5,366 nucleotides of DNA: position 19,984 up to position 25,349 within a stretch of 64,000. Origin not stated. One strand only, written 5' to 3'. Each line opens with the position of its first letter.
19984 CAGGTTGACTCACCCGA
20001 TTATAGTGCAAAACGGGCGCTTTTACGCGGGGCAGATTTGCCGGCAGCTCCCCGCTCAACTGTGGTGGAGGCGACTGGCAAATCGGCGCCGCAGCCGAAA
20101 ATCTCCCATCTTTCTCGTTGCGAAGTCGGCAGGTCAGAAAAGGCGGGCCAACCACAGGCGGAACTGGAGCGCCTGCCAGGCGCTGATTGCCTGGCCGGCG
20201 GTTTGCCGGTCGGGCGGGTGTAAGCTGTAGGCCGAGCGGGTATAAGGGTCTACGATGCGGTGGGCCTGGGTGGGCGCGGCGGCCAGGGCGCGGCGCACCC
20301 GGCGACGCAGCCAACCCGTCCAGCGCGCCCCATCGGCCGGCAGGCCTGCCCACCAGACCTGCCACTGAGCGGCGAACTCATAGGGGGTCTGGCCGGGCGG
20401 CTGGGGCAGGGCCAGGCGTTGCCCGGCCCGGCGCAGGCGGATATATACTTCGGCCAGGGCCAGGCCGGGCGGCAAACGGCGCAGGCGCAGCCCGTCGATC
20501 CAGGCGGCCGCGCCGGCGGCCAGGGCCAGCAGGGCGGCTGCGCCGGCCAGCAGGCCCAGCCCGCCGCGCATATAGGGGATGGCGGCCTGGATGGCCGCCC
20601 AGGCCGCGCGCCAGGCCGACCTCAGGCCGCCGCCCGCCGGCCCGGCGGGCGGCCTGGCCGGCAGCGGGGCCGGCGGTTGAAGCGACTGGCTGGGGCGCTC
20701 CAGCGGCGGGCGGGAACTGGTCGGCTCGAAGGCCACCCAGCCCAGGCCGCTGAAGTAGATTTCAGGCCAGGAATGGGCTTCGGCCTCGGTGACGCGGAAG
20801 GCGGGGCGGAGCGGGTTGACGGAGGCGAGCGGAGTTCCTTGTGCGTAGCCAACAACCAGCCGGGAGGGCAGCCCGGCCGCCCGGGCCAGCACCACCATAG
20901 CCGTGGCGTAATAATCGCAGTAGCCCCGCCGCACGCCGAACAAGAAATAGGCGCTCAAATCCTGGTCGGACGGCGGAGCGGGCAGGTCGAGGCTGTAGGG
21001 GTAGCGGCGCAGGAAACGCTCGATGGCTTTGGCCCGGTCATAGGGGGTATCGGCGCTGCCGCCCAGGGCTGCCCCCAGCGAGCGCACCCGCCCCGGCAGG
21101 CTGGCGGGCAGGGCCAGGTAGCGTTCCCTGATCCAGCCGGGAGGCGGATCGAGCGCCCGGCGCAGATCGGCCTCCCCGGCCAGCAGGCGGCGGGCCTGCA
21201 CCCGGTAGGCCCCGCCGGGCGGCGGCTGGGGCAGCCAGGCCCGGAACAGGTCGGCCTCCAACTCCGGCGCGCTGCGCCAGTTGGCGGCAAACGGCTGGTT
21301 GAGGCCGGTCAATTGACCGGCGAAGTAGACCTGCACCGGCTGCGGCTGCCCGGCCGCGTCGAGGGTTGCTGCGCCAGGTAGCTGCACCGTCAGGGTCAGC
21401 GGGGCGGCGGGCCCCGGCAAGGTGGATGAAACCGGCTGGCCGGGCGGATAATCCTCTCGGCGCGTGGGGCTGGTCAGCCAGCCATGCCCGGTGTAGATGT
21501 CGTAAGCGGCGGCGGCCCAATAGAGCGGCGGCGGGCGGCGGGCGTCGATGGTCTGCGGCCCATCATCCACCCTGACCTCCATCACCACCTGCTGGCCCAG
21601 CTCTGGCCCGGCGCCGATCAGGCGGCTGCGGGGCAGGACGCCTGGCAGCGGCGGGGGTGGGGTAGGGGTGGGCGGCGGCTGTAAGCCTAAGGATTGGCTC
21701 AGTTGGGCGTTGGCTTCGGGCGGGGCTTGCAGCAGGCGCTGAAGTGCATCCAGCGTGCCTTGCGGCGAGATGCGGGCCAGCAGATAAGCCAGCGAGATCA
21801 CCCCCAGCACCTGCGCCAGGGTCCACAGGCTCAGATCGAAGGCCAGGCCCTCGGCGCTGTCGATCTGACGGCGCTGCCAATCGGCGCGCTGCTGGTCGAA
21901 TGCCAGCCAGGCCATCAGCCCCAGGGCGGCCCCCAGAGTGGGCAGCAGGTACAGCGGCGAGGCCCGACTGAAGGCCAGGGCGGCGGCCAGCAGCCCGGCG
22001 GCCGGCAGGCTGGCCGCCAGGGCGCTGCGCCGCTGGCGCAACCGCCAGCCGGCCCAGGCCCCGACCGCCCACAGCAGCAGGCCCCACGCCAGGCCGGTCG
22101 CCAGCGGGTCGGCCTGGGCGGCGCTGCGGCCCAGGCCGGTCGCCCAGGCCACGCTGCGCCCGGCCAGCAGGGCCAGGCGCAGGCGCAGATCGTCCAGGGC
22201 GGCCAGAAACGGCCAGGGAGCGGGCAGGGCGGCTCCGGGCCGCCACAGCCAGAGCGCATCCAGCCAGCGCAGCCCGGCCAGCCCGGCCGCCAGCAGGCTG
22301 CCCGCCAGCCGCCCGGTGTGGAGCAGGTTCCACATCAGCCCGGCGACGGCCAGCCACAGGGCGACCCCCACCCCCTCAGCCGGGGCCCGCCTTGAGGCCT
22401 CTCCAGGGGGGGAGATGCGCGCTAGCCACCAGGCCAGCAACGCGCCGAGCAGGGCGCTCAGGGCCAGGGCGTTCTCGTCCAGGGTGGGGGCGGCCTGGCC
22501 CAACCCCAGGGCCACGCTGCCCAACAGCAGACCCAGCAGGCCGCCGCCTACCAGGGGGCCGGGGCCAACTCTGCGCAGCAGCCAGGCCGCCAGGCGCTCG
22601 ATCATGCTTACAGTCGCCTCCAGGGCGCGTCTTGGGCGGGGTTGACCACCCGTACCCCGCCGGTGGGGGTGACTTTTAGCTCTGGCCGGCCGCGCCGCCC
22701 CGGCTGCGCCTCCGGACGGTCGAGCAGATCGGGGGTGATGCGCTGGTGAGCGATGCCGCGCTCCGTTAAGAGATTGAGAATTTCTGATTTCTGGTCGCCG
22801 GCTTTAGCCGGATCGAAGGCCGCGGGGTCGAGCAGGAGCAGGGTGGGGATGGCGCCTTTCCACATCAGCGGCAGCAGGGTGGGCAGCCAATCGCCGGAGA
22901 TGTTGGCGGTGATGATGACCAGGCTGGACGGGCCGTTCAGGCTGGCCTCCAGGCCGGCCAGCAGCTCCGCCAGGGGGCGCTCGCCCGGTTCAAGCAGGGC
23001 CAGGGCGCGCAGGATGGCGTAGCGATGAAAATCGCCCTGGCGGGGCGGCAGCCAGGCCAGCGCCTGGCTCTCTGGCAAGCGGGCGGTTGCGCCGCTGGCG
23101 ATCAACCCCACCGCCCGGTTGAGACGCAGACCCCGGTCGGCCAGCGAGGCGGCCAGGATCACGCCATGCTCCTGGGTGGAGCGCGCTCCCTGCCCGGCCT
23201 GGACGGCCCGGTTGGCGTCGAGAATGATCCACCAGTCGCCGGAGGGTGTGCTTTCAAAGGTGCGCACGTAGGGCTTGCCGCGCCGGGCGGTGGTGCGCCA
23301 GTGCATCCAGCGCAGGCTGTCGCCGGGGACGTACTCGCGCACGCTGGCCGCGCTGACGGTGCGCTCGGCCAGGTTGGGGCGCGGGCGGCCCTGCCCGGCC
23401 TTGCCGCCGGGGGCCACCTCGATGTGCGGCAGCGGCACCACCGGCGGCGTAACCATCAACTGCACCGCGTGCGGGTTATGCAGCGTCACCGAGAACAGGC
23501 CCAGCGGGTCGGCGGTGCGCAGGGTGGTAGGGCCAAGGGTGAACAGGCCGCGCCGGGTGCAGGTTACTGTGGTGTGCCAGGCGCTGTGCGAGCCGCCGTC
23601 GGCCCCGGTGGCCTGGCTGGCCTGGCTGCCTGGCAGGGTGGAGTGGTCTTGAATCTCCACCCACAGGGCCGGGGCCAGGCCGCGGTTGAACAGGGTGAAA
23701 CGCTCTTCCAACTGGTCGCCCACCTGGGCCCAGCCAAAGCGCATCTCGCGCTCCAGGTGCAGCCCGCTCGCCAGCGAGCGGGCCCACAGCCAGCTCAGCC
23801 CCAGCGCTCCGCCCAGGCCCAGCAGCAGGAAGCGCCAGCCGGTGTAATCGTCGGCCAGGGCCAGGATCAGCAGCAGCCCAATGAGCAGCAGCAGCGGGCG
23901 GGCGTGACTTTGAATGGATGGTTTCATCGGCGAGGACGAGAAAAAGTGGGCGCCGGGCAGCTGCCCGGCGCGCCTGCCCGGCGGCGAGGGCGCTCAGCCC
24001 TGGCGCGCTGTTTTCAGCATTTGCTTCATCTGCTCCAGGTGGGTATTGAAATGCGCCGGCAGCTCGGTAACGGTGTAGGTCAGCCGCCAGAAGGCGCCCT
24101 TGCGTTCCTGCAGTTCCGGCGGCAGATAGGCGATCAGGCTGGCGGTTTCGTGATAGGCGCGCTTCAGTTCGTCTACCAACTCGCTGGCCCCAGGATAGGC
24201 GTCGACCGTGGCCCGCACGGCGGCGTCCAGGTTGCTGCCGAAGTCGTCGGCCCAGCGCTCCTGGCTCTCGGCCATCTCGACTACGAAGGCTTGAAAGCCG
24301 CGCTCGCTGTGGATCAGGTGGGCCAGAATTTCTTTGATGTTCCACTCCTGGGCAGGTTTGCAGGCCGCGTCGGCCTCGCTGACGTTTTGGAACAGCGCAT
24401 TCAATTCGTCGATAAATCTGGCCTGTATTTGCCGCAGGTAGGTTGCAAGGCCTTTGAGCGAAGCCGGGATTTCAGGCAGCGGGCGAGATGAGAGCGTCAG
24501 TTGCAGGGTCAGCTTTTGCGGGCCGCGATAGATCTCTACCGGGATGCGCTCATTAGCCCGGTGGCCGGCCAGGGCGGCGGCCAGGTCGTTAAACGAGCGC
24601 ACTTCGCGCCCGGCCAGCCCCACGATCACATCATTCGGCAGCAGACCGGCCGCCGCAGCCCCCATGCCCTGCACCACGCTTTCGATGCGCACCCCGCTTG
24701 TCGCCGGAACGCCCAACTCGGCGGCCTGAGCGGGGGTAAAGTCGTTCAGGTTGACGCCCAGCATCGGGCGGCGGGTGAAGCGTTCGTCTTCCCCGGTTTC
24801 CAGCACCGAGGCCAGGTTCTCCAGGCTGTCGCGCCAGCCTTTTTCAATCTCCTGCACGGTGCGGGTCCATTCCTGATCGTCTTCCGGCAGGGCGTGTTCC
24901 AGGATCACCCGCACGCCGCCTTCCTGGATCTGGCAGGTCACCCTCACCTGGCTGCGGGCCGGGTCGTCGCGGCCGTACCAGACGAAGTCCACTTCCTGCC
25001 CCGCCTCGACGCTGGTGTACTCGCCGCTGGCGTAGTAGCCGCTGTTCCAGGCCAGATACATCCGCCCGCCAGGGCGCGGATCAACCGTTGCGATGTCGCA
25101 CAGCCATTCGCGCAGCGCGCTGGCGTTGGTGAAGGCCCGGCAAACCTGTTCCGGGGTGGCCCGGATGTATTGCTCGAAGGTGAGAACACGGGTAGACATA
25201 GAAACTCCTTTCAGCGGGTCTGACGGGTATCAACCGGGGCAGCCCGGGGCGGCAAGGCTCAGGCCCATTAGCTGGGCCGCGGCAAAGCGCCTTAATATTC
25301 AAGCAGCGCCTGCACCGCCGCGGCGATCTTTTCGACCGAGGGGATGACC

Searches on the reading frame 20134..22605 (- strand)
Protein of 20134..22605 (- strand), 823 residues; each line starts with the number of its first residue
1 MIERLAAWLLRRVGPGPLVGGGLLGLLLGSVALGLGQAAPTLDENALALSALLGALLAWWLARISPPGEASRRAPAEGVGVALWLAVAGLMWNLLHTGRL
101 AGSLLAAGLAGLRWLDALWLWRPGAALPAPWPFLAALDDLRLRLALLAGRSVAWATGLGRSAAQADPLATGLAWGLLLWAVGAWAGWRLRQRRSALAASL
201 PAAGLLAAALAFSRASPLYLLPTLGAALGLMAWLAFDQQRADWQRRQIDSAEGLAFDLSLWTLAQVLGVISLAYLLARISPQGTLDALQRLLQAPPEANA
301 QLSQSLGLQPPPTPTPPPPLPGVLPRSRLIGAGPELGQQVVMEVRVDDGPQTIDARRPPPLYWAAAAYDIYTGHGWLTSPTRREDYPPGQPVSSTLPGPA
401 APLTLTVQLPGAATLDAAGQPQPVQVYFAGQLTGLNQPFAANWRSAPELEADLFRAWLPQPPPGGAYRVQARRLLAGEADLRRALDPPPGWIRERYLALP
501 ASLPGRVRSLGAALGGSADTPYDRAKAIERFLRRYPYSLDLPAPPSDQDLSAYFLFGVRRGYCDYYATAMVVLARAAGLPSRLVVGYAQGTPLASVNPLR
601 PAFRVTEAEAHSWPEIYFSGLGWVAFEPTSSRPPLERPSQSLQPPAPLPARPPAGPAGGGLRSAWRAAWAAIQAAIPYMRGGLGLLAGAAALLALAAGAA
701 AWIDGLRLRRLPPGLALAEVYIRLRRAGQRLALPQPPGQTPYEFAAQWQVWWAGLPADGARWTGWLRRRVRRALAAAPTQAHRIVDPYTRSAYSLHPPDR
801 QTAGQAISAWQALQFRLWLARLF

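Call 9: search_protein_families(library=pfam, proteins=[window:20134-22605:-], max_evalue=0.001)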
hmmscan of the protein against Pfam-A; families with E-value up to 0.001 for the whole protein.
window:20134-22605:- (823 aa): 1 family
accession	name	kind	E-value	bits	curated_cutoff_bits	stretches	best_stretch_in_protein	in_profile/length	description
PF01841.26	Transglut_core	-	1.5e-22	80.4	23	1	513-628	6-108/108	Transglutaminase-like superfamily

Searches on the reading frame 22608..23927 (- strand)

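Call 9: search_protein_families(library=pfam, proteins=[window:22608-23927:-], max_evalue=0.001)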
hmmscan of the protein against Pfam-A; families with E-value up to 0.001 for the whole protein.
window:22608-23927:- (439 aa): 1 family
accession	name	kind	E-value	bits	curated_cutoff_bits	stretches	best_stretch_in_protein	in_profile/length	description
PF01882.25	DUF58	-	3.2e-19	69.4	23.4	1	195-351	1-154/216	Protein of unknown function DUF58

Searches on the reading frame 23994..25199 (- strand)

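Call 9: search_protein_families(library=pfam, proteins=[window:23994-25199:-], max_evalue=0.001)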
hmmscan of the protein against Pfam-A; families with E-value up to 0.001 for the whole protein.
window:23994-25199:- (401 aa): 6 families
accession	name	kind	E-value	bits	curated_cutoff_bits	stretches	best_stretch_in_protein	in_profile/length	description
PF08327.17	AHSA1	-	8.9e-18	65.2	22.1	1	14-134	2-125/125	Activator of Hsp90 ATPase homolog 1-like protein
PF13180.12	PDZ_2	-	7.2e-11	42.7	27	1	147-236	3-80/80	PDZ domain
PF12867.12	DinB_2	-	2.2e-10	41.5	24.8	1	264-389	7-122/128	DinB superfamily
PF17820.7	PDZ_6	-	3.4e-07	30.3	27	1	172-223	2-52/54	PDZ domain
PF00595.29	PDZ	-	2.5e-06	28.2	23.2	1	150-223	15-80/81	PDZ domain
PF11716.13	MDMPI_N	-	0.00077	20.6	24.2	1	263-363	5-107/140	Mycothiol maleylpyruvate isomerase N-terminal domain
